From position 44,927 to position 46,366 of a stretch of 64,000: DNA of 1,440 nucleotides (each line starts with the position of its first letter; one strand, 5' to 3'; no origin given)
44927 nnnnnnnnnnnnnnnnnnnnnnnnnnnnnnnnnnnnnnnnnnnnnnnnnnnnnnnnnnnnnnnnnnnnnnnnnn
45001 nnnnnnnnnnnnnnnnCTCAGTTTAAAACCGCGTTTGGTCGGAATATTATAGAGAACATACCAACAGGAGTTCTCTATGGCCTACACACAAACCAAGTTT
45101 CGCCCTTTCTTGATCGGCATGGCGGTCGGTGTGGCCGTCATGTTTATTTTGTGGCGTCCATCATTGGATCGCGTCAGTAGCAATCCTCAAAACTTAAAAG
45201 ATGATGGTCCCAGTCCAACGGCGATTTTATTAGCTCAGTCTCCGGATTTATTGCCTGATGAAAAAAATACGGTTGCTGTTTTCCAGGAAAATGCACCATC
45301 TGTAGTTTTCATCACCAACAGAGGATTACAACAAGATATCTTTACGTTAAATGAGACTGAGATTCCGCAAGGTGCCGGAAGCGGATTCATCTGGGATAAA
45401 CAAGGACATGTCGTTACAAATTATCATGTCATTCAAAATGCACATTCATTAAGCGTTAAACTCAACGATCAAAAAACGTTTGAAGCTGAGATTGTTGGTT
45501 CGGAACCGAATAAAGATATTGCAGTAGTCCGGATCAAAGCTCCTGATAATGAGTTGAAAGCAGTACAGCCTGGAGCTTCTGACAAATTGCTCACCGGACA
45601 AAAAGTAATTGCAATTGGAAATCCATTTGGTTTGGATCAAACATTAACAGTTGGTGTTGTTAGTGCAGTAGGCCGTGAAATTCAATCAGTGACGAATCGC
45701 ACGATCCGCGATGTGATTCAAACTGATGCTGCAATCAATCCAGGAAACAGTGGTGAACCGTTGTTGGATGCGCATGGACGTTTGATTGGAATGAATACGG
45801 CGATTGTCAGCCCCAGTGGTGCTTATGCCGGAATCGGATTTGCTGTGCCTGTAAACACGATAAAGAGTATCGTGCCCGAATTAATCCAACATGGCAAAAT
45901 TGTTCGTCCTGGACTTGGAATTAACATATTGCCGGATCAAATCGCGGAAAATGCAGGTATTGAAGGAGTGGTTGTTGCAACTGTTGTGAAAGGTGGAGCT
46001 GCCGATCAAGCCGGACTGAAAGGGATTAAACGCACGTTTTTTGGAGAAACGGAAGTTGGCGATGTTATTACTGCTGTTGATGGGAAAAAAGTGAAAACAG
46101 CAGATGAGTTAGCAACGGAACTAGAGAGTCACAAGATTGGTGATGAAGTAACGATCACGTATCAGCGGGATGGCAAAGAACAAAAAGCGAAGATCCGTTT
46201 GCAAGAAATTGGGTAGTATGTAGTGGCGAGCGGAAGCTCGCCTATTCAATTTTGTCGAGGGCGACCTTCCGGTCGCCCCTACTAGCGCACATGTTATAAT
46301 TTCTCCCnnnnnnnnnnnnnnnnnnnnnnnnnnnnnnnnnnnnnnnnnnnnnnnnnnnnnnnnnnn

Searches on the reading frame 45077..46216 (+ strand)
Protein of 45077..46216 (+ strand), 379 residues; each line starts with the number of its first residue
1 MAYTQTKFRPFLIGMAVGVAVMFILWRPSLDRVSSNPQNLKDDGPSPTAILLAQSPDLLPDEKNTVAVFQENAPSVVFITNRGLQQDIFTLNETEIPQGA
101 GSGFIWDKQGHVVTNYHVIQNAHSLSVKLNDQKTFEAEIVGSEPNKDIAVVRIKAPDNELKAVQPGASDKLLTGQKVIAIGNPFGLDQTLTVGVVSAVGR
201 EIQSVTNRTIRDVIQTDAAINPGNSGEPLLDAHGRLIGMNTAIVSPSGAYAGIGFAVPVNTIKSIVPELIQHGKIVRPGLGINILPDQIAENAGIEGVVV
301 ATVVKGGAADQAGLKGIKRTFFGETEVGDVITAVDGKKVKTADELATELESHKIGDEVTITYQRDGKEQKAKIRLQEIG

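Call 32: search_protein_families(library=pfam, proteins=[window:45077-46216:+], max_evalue=0.0001)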
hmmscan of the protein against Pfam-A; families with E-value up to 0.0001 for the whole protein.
window:45077-46216:+ (379 aa): 5 families
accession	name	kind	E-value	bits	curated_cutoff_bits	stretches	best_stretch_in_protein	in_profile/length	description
PF13365.12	Trypsin_2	-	5e-32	112.1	27.6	1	101-239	1-144/144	Trypsin-like peptidase domain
PF00089.32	Trypsin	-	6.6e-19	69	20.6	1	102-265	28-219/220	Trypsin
PF13180.12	PDZ_2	-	1e-16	61.4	27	1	288-375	11-80/80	PDZ domain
PF17820.7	PDZ_6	-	1.7e-08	34.5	27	0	326-364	17-54/54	PDZ domain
PF00595.29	PDZ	-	9e-05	23.2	23.2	0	279-362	11-80/81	PDZ domain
